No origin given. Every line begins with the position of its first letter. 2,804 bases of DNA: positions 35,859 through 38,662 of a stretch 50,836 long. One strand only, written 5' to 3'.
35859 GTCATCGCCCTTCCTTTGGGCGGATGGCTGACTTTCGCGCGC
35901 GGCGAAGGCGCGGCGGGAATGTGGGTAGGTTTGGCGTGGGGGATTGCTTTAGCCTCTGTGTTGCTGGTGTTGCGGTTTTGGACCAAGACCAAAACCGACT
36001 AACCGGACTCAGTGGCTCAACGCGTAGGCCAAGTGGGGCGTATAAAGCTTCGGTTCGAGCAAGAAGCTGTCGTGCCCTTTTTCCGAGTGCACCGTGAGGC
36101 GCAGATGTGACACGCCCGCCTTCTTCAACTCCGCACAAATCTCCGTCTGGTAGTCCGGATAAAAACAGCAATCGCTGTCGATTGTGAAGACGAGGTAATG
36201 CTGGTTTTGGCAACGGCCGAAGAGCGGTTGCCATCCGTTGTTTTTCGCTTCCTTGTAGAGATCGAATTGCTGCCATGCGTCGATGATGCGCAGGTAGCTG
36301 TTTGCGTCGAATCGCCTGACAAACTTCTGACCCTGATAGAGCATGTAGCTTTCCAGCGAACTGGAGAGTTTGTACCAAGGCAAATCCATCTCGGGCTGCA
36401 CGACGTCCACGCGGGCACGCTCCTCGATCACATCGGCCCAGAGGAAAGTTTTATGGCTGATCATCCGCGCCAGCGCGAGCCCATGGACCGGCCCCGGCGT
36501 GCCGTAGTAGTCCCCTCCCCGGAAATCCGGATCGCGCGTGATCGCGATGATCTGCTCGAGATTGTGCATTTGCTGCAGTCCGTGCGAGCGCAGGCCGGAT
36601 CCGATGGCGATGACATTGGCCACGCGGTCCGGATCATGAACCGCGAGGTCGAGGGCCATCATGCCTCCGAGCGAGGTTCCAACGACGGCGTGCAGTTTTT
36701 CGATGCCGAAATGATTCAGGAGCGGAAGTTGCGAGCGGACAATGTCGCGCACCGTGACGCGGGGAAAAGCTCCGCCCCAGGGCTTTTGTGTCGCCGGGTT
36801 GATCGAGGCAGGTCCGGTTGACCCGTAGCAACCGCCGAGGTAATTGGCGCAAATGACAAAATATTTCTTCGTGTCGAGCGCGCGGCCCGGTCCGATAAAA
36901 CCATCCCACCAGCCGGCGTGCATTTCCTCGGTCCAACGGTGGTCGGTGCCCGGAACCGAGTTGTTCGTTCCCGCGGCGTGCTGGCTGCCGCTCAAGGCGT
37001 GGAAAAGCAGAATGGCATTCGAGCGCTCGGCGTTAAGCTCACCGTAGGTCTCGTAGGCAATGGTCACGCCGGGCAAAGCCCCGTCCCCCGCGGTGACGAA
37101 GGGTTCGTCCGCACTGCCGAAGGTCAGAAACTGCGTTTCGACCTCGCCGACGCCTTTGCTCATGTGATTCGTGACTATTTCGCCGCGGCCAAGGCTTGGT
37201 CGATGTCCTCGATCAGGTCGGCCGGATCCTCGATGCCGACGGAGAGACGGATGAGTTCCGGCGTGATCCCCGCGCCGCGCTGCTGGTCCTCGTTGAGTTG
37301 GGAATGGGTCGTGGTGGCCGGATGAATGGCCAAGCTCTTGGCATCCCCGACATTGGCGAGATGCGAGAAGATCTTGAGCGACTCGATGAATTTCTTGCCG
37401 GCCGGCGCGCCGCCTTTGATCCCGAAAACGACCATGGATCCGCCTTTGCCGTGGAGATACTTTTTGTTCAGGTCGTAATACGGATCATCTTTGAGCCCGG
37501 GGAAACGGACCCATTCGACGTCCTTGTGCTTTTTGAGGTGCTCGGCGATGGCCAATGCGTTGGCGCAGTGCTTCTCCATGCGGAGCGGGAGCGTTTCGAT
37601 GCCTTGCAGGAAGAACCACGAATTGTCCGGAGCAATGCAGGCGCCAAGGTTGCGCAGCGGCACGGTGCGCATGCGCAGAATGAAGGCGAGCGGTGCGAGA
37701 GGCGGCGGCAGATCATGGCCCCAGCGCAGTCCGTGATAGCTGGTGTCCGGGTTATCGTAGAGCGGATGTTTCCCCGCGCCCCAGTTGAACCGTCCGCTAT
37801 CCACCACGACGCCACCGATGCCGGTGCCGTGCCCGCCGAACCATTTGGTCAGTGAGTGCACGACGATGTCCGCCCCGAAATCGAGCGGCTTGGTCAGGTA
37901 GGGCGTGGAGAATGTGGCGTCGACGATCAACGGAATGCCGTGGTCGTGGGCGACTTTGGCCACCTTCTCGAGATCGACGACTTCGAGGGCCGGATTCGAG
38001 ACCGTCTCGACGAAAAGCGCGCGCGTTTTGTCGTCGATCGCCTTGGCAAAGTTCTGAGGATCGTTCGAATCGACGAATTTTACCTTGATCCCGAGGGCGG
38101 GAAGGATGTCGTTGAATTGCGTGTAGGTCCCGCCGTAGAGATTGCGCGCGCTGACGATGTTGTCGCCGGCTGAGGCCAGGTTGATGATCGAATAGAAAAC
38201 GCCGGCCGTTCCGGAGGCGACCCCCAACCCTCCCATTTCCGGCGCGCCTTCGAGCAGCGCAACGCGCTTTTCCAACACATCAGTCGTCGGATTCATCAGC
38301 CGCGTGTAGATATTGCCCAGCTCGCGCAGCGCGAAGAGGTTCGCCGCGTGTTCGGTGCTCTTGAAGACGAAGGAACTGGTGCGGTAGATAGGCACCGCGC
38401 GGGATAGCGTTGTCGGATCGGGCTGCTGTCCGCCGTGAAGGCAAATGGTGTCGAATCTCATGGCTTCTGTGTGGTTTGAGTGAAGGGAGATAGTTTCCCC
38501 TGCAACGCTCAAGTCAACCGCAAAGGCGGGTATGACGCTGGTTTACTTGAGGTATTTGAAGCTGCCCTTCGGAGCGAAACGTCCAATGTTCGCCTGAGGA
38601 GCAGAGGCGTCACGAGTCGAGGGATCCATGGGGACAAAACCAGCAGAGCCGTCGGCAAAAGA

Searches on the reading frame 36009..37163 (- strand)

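Call 43: search_protein_families(library=pfam, proteins=[window:36009-37163:-], max_evalue=0.00001)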
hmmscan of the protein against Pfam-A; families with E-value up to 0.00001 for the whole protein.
window:36009-37163:- (384 aa): 1 family
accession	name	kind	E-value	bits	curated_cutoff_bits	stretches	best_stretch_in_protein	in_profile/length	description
PF00561.26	Abhydrolase_1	-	1.4e-21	77.7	25.8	1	83-371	10-245/245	alpha/beta hydrolase fold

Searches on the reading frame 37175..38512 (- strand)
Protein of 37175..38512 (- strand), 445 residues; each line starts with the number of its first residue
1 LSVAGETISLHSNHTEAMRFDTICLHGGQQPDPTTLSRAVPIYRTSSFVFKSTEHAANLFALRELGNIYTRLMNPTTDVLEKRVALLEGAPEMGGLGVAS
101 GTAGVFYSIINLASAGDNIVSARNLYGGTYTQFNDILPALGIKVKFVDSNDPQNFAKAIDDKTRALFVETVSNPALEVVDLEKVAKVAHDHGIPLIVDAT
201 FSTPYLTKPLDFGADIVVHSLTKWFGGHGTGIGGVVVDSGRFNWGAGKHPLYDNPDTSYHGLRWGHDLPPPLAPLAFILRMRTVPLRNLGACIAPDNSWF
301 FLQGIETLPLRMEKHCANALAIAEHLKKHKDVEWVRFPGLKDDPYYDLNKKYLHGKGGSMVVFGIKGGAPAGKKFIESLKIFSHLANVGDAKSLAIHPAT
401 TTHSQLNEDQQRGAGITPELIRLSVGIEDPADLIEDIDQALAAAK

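Call 44: search_protein_families(library=pfam, proteins=[window:37175-38512:-], max_evalue=0.00001)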
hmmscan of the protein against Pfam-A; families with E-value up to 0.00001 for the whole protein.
window:37175-38512:- (445 aa): 3 families
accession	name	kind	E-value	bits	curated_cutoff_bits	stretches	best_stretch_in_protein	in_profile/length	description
PF01053.26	Cys_Met_Meta_PP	-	9.4e-133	442.9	27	1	21-441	1-380/381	Cys/Met metabolism PLP-dependent enzyme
PF00155.27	Aminotran_1_2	-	2.5e-09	37.2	19.7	1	98-238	71-234/361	Aminotransferase class I and II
PF00266.25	Aminotran_5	-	3e-07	30.2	21.5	1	113-232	85-210/371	Aminotransferase class-V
